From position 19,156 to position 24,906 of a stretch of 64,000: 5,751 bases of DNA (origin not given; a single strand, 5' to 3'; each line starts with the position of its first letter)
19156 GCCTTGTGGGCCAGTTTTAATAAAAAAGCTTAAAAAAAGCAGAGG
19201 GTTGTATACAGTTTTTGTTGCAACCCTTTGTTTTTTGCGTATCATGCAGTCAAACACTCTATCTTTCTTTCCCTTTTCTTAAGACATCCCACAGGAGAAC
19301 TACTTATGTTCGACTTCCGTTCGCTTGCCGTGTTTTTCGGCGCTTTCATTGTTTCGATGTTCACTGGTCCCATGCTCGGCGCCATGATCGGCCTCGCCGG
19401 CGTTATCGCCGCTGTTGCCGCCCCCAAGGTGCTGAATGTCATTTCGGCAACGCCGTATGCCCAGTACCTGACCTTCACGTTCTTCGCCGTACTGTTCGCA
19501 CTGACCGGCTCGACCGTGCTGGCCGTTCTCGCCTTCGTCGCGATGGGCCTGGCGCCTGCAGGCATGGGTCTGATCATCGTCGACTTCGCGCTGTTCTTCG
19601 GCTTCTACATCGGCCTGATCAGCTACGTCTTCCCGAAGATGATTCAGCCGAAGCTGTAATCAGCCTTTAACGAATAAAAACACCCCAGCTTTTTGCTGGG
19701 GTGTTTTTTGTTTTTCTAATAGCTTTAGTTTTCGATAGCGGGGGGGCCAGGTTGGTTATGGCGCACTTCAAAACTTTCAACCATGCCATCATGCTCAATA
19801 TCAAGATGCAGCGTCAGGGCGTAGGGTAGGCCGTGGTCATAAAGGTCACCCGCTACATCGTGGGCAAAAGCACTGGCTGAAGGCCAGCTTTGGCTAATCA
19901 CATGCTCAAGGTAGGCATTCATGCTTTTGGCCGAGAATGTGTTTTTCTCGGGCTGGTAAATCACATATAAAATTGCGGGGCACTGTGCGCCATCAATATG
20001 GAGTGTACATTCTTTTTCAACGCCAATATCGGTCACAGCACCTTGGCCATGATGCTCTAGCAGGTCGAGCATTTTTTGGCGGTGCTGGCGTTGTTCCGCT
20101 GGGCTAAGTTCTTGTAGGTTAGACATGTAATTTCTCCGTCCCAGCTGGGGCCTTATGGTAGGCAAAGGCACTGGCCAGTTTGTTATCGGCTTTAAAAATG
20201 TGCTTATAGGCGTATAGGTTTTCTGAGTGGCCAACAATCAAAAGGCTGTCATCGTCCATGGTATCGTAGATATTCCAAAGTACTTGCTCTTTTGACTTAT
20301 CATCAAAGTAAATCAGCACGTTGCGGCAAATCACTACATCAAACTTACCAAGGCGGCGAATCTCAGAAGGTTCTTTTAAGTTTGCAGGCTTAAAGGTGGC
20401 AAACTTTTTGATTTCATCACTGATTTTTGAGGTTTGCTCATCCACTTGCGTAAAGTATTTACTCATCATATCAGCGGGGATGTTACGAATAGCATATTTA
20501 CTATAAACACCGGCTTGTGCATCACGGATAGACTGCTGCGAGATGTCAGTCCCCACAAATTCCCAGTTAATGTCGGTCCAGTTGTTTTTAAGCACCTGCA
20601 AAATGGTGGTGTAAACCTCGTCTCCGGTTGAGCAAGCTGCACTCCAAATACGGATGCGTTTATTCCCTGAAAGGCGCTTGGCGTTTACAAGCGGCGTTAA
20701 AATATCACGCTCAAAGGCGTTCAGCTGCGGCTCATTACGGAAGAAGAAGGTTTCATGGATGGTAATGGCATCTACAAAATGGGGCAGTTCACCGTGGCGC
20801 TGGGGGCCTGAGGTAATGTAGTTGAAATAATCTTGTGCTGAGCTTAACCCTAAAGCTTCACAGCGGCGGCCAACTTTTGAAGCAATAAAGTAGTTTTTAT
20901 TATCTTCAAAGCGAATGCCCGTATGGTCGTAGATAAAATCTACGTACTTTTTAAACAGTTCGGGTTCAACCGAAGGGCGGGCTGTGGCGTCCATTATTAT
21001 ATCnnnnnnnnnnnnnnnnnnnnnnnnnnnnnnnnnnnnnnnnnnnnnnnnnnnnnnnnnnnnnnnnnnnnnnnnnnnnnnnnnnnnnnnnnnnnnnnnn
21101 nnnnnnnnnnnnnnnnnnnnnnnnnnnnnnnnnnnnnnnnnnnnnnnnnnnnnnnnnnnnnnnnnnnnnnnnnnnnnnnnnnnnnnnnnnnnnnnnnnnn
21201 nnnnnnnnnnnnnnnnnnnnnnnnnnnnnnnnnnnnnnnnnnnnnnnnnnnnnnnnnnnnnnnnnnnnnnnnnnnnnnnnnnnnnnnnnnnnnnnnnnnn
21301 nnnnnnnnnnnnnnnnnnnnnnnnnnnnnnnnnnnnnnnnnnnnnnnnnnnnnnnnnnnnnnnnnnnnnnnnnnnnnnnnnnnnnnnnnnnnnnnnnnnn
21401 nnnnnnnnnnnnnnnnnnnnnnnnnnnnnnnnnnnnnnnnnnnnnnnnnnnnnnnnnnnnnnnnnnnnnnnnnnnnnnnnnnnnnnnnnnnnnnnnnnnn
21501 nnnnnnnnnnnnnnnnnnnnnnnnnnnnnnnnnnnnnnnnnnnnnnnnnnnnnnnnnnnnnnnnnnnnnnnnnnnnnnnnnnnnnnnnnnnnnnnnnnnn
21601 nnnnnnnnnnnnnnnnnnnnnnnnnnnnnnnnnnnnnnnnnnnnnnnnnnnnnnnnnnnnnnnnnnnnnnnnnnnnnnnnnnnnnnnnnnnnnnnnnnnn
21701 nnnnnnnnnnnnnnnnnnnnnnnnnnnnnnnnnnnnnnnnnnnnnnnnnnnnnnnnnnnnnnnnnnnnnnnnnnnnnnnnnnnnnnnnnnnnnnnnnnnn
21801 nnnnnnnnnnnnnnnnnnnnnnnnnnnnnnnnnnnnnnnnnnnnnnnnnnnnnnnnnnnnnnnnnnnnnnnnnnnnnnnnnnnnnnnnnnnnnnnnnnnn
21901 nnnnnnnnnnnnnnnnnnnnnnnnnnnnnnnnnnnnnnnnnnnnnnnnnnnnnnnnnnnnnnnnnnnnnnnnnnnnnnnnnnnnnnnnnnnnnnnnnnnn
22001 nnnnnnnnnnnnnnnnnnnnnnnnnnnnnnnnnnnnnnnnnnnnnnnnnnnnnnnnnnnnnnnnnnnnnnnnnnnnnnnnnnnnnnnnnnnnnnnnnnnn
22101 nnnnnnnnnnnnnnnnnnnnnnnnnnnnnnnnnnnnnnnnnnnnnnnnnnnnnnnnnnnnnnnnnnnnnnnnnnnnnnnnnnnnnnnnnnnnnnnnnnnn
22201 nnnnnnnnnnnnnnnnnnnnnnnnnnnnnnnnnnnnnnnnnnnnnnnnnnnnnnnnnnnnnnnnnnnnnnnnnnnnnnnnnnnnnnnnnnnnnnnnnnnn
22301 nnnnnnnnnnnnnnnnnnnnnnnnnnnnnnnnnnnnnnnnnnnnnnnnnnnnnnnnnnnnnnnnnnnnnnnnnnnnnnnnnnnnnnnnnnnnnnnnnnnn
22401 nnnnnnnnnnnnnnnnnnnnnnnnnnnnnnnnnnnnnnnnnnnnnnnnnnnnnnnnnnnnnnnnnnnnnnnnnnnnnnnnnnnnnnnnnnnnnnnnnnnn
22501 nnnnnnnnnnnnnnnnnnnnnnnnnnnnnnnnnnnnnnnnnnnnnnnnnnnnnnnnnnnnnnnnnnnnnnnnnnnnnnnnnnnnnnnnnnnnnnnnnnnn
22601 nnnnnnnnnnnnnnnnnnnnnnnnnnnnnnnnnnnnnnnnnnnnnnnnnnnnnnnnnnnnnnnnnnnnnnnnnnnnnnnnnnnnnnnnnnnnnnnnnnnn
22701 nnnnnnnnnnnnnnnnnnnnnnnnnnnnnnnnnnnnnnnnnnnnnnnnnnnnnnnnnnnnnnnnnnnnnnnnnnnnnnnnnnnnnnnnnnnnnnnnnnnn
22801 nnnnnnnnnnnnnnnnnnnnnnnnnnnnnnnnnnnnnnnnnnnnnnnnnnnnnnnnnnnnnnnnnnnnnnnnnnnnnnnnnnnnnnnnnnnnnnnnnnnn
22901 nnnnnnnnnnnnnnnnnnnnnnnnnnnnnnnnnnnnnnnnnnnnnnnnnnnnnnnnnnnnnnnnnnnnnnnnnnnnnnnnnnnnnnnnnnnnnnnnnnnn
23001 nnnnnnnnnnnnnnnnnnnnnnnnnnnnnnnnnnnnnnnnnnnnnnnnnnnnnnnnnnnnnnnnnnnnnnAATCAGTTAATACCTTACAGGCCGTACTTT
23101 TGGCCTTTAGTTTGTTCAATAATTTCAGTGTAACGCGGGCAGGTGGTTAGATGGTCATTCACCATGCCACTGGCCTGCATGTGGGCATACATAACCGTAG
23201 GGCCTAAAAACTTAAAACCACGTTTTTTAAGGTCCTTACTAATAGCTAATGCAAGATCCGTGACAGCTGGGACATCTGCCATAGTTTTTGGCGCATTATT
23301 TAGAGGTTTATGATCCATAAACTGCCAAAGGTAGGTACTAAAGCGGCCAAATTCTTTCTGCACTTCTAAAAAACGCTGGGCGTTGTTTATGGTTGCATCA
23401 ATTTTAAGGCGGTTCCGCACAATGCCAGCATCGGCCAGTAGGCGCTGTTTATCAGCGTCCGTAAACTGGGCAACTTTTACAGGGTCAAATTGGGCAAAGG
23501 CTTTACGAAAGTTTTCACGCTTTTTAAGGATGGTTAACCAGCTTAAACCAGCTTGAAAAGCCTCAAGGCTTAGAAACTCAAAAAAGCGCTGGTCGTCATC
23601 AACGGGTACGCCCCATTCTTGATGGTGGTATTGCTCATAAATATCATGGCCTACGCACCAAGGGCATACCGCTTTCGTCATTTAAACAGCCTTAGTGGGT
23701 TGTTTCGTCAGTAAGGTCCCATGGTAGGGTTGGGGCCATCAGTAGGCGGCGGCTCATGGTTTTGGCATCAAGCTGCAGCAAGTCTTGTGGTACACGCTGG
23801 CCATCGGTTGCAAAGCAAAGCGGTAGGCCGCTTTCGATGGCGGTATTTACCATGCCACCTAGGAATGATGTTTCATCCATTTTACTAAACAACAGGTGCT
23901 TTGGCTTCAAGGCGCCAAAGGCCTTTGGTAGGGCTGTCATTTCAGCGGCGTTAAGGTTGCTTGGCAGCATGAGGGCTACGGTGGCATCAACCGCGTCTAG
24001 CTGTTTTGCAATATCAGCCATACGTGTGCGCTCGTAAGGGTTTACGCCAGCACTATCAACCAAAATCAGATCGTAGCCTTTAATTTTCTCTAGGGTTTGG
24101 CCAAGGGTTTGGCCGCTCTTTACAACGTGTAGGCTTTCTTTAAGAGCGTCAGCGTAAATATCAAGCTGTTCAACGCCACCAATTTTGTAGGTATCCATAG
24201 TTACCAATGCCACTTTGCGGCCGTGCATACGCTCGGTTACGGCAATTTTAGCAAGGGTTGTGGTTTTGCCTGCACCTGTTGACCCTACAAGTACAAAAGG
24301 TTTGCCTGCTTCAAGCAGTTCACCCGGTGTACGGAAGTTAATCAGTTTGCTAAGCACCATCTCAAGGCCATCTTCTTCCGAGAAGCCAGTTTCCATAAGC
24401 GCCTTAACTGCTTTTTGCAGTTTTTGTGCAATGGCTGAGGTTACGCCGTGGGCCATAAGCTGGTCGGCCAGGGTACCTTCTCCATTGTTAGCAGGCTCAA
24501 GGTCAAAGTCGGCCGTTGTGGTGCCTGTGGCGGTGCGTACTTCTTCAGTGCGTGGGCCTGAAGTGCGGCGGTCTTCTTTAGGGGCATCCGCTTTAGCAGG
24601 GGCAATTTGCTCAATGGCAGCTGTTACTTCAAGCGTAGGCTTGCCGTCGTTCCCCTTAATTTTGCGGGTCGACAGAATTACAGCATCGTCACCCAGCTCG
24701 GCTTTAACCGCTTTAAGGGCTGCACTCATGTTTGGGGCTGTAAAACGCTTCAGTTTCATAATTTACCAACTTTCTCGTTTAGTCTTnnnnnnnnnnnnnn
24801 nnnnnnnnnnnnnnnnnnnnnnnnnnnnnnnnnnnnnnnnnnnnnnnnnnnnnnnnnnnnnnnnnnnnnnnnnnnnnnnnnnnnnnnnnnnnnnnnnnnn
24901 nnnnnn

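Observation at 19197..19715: GC-rich orphan membrane-protein gene bracketed by two terminators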

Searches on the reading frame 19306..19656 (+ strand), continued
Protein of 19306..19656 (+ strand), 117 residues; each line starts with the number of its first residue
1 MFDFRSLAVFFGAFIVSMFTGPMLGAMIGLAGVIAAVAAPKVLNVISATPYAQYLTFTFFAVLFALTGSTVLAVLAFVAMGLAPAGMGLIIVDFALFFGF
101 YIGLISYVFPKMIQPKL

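Call 64: search_protein_families(library=ncbifam, alignment_id=A3, max_evalue=1)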
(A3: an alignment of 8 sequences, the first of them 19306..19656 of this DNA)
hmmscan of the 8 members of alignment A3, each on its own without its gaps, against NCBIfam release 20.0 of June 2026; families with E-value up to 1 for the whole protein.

A. member 1, window:19306-19656:+ (117 aa): 1 family
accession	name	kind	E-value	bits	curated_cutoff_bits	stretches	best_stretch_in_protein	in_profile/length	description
NF038282.1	LapC_YejM_PbgA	exception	0.013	13.8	825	1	43-115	52-126/584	LPS biosynthesis-modulating metalloenzyme YejM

B. families by the number of members that match (of 8 scanned): 4 families
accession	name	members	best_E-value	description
NF038282.1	LapC_YejM_PbgA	2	0.013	LPS biosynthesis-modulating metalloenzyme YejM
NF005562.0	PRK07234.1-2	1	0.004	putative monovalent cation/H+ antiporter subunit D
NF033835.0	VraH_fam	1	0.045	VraH family peptide resistance protein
TIGR02355.1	moeB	1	0.17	molybdopterin-synthase adenylyltransferase MoeB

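Call 73: search_protein_families(library=phrogs, alignment_id=A3, max_evalue=0.1)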
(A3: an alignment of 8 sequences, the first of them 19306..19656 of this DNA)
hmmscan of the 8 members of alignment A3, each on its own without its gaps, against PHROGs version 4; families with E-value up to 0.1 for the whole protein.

A. member 1, window:19306-19656:+ (117 aa): 0 families

B. families by the number of members that match (of 8 scanned): 2 families
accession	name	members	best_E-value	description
phrog_12197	-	1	0.08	-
phrog_10561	-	1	0.096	-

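Call 74: search_protein_families(library=padloc, alignment_id=A3, max_evalue=0.1)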
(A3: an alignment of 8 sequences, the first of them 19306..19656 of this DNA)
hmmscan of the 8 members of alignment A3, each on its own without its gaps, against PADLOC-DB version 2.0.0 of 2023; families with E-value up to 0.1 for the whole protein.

A. member 1, window:19306-19656:+ (117 aa): 0 families

B. families by the number of members that match (of 8 scanned): 0 families

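Call 82: search_solved_structures(query=A3, max_evalue=1)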
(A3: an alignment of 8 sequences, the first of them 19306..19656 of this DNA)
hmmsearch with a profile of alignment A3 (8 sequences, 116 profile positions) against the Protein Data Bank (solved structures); distinct sequences matched with E-value up to 1: 1.
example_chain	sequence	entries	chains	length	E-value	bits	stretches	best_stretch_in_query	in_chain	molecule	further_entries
3hv1_A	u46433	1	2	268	0.15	15.7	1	19-61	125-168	Polar amino acid ABC uptake transporter substrate binding protein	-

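Call 88: find_homologous_proteins(query=A5, max_evalue=0.01)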
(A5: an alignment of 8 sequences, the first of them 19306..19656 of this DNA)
Query A5 (8 sequences) (117 aa, profile of the alignment): 10 proteins with E <= 0.01 among 8000 candidates.
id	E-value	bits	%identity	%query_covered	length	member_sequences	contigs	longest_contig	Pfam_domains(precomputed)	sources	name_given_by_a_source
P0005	1.7e-40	156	68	100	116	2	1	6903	-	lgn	-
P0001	5.6e-39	151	96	100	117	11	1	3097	-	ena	-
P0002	6.3e-39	151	90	100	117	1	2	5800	-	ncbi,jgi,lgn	-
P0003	6.5e-39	151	83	100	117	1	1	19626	-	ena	-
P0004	4.8e-37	145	76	100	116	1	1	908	-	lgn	-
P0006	9.8e-36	141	47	92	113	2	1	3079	-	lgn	-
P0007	2.4e-31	126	32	97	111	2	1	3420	-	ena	-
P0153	7.2e-29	118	33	18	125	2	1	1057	-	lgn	-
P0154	1.2e-27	114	30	92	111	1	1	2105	-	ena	-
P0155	9.5e-15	73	33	18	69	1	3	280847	-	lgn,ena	-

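Call 89: find_encoding_contigs(protein=P0154, flank=3000, max_places=1)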
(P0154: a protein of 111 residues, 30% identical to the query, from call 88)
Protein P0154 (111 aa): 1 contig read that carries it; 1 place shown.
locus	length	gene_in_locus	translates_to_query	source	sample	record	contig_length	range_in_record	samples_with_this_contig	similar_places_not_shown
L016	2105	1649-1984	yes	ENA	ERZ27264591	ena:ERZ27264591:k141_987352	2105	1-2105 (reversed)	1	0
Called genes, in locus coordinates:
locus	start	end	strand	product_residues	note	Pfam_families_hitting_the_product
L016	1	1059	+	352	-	?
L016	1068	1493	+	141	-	PF02050:FliJ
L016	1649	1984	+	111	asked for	-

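Call 90: find_encoding_contigs(protein=P0153, flank=3000, max_places=1)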
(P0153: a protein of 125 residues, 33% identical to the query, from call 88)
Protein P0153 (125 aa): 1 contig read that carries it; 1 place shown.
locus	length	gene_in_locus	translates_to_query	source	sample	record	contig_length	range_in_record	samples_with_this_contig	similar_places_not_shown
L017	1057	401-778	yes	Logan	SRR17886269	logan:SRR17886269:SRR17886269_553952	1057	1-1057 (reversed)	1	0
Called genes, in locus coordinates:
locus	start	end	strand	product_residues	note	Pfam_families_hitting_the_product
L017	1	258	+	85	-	?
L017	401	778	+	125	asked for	-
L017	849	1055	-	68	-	?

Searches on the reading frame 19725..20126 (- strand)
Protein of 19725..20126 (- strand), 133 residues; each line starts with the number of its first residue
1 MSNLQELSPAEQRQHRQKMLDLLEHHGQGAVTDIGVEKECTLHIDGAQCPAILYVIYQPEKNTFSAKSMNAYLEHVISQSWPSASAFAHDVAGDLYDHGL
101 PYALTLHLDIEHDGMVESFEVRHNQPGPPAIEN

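Call 5: search_protein_families(library=pfam, proteins=[window:19725-20126:-], max_evalue=0.1)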
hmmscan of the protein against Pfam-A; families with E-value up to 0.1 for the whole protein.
window:19725-20126:- (133 aa): 0 families

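Call 81: search_solved_structures(query=window:19725-20123:-, max_evalue=1)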
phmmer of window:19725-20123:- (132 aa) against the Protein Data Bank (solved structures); distinct sequences matched with E-value up to 1: 1.
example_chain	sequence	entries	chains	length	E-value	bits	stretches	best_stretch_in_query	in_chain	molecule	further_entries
5j69_A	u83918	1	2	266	0.97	12.7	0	12-67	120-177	Astrotactin-2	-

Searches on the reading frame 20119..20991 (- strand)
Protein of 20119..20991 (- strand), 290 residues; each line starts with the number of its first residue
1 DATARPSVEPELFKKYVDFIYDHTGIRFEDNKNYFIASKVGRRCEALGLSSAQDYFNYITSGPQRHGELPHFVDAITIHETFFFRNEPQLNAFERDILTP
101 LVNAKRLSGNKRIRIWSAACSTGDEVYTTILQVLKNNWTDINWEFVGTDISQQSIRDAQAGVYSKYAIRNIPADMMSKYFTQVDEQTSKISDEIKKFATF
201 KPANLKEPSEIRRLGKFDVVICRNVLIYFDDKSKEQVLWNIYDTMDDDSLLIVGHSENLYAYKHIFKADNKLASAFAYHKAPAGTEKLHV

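Call 5: search_protein_families(library=pfam, proteins=[window:20119-20991:-], max_evalue=0.1)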
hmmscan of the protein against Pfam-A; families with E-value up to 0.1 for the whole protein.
window:20119-20991:- (290 aa): 9 families
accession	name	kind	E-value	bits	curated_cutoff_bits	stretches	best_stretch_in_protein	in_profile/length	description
PF01739.24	CheR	-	1.6e-50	171.7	27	1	80-267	2-187/195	CheR methyltransferase, SAM binding domain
PF03705.20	CheR_N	-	5.2e-12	45.7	27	1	13-63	3-53/53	CheR methyltransferase, all-alpha domain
PF08242.18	Methyltransf_12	-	3.3e-07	31.4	30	1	185-248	38-95/98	Methyltransferase domain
PF13847.12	Methyltransf_31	-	0.00014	22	27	1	145-272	31-128/145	Methyltransferase domain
PF13649.12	Methyltransf_25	-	0.00038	21.5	27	0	214-244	62-92/97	Methyltransferase domain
PF05873.17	Mt_ATP-synt_D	-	0.00038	20.8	27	1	124-207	33-112/154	ATP synthase D chain, mitochondrial (ATP5H)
PF05401.17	NodS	-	0.0091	16.3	24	1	214-270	104-163/201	Nodulation protein S (NodS)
PF13489.12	Methyltransf_23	-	0.014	15.6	27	1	140-252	42-115/164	Methyltransferase domain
PF08241.18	Methyltransf_11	-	0.035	15.2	21.2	0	215-245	59-87/95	Methyltransferase domain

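Call 65: find_homologous_proteins(query=window:20119-20991:-, max_evalue=1e-40)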
Query window:20119-20991:- (290 aa): 1478 proteins with E <= 1e-40 among 8000 candidates; the best 120 are listed.
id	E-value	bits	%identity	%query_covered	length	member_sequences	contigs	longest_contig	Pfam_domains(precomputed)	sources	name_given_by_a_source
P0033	2.5e-194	662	100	100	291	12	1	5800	PF03705.21,PF01739.25,PF08242.19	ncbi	-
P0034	1.3e-151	522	77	100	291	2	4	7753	PF03705.21,PF01739.25,PF08242.19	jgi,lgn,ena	-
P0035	9.4e-150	516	76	100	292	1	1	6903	PF03705.21,PF01739.25,PF08242.19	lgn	-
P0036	1.9e-144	498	73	99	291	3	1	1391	PF03705.21,PF01739.25,PF08242.19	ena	-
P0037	5.0e-130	451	66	100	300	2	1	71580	PF03705.21,PF01739.25,PF08242.19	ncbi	-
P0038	1.3e-128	447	65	100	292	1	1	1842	PF03705.21,PF01739.25,PF08242.19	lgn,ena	-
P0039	9.4e-125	434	64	100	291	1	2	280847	PF03705.21,PF01739.25,PF08242.19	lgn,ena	-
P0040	1.4e-119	417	63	100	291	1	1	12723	PF03705.21,PF01739.25,PF08242.19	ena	-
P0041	1.5e-117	410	61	100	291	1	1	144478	PF03705.21,PF01739.25,PF08242.19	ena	-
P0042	1.6e-117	410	62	98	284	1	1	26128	PF13847.13,PF03705.21,PF01739.25,PF08242.19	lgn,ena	-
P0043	2.2e-117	410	61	100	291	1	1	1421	PF03705.21,PF01739.25,PF08242.19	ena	-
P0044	2.0e-115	403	61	96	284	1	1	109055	PF13847.13,PF03705.21,PF01739.25,PF08242.19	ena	-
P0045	1.3e-106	374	57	99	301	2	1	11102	PF03705.21,PF01739.25,PF08242.19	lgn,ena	-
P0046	2.9e-93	331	52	100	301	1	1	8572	PF03705.21,PF01739.25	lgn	-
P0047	1.3e-92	328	53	99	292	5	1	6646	PF03705.21,PF13649.13,PF01739.25,PF08242.19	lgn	-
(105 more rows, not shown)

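Call 67: find_encoding_contigs(protein=P0037, flank=8000, max_places=1)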
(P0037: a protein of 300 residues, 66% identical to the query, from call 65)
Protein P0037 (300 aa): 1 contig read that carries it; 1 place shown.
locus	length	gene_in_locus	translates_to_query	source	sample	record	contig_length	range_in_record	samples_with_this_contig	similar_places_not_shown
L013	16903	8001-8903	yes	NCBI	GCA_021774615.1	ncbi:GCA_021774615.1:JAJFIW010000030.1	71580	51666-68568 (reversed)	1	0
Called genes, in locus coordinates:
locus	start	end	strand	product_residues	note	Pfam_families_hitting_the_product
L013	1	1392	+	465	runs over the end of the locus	PF00158:Sigma54_activat, PF14532:Sigma54_activ_2, PF07728:AAA_5 (weak), PF25601:AAA_lid_14, PF02954:HTH_8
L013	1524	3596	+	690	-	PF00771:FHIPEP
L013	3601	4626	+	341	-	PF00448:SRP54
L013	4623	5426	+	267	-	PF00142:Fer4_NifH, PF01656:CbiA, PF02374:ArsA_ATPase (faint), PF06564:CBP_BcsQ (faint), PF10609:ParA, PF13614:AAA_31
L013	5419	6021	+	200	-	PF03352:Adenine_glyco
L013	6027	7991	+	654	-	-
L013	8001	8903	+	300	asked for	PF03705:CheR_N, PF01739:CheR, PF08242:Methyltransf_12 (faint)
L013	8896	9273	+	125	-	-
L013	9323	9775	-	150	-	-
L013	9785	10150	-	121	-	-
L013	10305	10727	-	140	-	PF02050:FliJ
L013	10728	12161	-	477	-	PF02874:ATP-synt_ab_N (weak), PF00006:ATP-synt_ab, PF18269:T3SS_ATPase_C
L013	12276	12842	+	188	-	PF01584:CheW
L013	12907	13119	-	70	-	PF01197:Ribosomal_L31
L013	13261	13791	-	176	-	PF00430:ATP-synt_B, PF05405:Mt_ATP-synt_B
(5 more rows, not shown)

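Call 68: find_encoding_contigs(protein=P0039, flank=8000, max_places=1)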
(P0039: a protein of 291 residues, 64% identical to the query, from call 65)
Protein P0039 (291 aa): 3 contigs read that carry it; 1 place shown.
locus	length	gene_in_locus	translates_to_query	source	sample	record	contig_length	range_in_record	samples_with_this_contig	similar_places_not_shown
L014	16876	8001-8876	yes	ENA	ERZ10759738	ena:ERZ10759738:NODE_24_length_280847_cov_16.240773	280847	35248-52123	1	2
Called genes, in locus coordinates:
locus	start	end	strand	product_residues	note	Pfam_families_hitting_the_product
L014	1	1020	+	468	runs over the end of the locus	PF07728:AAA_5 (faint), PF00158:Sigma54_activat, PF14532:Sigma54_activ_2, PF25601:AAA_lid_14, PF02954:HTH_8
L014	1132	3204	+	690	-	PF00771:FHIPEP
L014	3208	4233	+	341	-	PF00448:SRP54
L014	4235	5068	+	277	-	PF00142:Fer4_NifH (faint), PF06564:CBP_BcsQ, PF10609:ParA, PF13614:AAA_31, PF01656:CbiA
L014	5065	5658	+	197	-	PF03352:Adenine_glyco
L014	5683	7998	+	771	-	-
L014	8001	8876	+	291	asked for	PF03705:CheR_N, PF01739:CheR, PF08242:Methyltransf_12 (faint)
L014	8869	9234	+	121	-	-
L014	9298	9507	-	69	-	-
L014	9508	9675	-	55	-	-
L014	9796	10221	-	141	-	PF02050:FliJ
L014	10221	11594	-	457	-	PF02874:ATP-synt_ab_N (weak), PF00006:ATP-synt_ab, PF18269:T3SS_ATPase_C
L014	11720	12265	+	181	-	PF01584:CheW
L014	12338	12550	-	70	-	PF01197:Ribosomal_L31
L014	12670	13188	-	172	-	PF00430:ATP-synt_B, PF05405:Mt_ATP-synt_B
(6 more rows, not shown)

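Call 69: find_encoding_contigs(protein=P0041, flank=8000, max_places=1)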
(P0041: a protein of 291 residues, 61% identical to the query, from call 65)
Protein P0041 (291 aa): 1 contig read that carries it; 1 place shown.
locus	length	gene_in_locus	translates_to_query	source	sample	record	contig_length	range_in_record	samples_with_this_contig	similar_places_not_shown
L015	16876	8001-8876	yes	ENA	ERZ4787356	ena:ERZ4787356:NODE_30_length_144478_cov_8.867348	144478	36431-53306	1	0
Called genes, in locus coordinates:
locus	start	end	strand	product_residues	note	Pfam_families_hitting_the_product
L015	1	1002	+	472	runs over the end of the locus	PF00072:Response_reg (weak), PF00158:Sigma54_activat, PF14532:Sigma54_activ_2, PF07728:AAA_5 (weak), PF25601:AAA_lid_14, PF02954:HTH_8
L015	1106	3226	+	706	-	PF00771:FHIPEP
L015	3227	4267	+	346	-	PF00448:SRP54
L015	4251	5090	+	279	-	PF00142:Fer4_NifH (weak), PF01656:CbiA, PF06564:CBP_BcsQ, PF10609:ParA, PF13614:AAA_31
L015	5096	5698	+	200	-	PF03352:Adenine_glyco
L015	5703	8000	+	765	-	-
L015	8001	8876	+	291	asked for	PF03705:CheR_N, PF01739:CheR, PF08242:Methyltransf_12 (faint)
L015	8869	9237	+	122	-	-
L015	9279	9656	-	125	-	-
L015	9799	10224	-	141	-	PF02050:FliJ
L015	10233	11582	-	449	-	PF00006:ATP-synt_ab, PF18269:T3SS_ATPase_C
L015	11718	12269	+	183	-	PF01584:CheW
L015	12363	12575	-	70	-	PF01197:Ribosomal_L31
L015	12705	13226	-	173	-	PF00430:ATP-synt_B, PF05405:Mt_ATP-synt_B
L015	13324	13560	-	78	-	PF00137:ATP-synt_C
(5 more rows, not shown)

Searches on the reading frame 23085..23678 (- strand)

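Call 55: search_protein_families(library=pfam, proteins=[window:23085-23678:-], max_evalue=0.00001)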
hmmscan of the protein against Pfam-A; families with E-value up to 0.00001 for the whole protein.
window:23085-23678:- (197 aa): 1 family
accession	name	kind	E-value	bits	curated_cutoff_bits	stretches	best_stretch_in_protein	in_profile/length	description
PF03352.18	Adenine_glyco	-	9.6e-80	267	25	1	7-182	1-176/177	Methyladenine glycosylase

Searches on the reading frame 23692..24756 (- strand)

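Call 55: search_protein_families(library=pfam, proteins=[window:23692-24756:-], max_evalue=0.00001)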
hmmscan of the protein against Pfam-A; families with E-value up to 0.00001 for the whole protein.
window:23692-24756:- (354 aa): 2 families
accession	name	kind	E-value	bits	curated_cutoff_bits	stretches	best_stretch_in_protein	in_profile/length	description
PF00448.28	SRP54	-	7.9e-31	107.7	22.7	1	154-339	4-195/196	SRP54-type protein, GTPase domain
PF13604.12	AAA_30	-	1.8e-06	28.3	27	1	154-262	21-121/191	AAA domain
